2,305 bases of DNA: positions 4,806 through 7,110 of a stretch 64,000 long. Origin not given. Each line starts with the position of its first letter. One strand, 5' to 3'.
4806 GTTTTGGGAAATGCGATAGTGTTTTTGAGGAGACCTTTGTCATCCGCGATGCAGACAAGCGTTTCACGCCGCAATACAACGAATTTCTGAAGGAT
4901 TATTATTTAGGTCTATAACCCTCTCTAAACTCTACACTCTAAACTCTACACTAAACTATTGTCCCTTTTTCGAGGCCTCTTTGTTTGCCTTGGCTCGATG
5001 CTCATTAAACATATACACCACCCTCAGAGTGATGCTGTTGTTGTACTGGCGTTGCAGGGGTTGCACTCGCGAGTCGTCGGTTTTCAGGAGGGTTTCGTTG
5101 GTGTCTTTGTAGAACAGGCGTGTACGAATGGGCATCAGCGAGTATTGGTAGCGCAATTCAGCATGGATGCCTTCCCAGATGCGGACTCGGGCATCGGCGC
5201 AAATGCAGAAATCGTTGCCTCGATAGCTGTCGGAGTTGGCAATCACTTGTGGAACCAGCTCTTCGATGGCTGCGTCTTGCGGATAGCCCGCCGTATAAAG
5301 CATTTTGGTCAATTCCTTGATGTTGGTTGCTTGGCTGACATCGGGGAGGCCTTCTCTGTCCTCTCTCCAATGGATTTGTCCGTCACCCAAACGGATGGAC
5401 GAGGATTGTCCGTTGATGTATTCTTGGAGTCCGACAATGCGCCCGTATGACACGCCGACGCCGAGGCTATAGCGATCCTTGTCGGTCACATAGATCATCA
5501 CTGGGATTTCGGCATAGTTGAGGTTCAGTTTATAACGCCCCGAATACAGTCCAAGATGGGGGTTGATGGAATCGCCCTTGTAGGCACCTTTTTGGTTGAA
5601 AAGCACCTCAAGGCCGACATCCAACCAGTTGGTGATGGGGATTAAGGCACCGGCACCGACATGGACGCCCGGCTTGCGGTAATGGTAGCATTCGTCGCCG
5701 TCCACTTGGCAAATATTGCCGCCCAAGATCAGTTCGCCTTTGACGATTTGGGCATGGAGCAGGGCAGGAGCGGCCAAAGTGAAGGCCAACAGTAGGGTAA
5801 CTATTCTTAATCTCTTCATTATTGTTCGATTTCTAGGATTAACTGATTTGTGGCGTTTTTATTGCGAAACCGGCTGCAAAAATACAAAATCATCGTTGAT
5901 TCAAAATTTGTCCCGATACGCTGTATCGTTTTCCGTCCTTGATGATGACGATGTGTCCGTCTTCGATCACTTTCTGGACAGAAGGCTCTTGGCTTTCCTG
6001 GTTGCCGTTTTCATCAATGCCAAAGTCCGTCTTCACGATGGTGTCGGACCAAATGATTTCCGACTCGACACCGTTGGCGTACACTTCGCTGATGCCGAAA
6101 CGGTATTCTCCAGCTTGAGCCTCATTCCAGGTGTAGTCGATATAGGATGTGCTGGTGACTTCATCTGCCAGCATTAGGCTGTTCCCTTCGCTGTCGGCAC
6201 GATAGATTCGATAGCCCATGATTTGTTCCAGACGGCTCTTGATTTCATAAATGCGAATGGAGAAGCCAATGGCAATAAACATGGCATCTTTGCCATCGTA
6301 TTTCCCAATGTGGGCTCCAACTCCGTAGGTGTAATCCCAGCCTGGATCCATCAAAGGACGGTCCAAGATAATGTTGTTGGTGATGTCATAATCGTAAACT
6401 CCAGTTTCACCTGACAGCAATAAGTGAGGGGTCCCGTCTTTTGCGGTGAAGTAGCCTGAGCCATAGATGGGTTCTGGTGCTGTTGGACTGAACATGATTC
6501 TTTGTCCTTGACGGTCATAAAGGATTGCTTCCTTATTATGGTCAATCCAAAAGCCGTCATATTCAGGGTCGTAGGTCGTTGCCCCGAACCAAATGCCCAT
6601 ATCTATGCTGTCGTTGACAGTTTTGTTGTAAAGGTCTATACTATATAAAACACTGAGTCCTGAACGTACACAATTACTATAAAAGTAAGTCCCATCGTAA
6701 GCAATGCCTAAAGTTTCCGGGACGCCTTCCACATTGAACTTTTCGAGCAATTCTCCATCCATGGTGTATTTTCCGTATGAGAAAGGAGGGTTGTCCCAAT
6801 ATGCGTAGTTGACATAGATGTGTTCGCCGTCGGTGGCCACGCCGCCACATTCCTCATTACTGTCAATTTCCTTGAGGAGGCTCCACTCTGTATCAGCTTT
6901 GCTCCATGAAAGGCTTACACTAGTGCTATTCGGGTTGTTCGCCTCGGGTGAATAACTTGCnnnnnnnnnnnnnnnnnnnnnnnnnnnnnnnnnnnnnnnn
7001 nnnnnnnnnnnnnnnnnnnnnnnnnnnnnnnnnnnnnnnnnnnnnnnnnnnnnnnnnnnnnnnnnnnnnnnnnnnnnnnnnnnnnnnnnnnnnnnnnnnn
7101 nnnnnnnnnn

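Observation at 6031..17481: Patchwork of perfectly identical DNA tracts between different paralog pairs suggests ongoing gene conversion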

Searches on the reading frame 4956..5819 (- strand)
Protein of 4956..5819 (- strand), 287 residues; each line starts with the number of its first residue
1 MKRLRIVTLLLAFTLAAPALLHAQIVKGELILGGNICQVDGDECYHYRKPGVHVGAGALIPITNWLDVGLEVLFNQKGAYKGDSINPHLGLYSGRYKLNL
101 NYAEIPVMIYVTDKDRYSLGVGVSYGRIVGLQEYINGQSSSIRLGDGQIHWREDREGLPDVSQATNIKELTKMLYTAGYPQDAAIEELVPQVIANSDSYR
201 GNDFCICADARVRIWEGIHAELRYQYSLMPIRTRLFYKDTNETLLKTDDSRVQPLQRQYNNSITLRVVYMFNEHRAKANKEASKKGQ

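Call 28: search_protein_families(library=ncbifam, proteins=[window:4956-5819:-], max_evalue=1)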
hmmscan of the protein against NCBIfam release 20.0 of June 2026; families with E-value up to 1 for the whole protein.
window:4956-5819:- (287 aa): 1 family
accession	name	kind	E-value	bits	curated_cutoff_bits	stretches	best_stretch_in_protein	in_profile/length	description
NF047512.1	LIC_11975_fam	subfamily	0.092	11.6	90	1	84-125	326-367/369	Lsa36 family surface (lipo)protein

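Call 30: search_protein_families(library=pfam, proteins=[window:4956-5819:-], max_evalue=5)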
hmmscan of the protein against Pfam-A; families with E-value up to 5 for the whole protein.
window:4956-5819:- (287 aa): 2 families
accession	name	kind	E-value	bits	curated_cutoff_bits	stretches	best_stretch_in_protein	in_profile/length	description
PF13505.12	OMP_b-brl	-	1.2e-06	29.2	28.7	1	9-271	3-175/175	Outer membrane protein beta-barrel domain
PF13568.12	OMP_b-brl_2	-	0.0002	21.9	27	1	49-229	37-171/175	Outer membrane protein beta-barrel domain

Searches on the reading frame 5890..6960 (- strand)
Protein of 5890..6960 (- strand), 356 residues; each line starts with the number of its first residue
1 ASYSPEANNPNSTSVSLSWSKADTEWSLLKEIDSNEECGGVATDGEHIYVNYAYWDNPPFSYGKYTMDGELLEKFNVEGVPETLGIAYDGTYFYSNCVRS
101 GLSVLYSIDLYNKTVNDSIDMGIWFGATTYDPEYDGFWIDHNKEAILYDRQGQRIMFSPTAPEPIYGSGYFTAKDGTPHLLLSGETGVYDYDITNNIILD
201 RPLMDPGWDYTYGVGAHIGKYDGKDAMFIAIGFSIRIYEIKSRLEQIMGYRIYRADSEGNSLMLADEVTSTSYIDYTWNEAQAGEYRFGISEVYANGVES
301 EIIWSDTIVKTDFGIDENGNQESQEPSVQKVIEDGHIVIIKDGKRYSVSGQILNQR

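Call 30: search_protein_families(library=pfam, proteins=[window:5890-6960:-], max_evalue=5)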
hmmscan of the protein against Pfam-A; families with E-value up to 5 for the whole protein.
window:5890-6960:- (356 aa): 1 family
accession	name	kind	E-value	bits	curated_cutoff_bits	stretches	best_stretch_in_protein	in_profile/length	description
PF23657.1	DUF7151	-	0.083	13.3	27.2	0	256-274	27-45/46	Domain of unknown function (DUF7151)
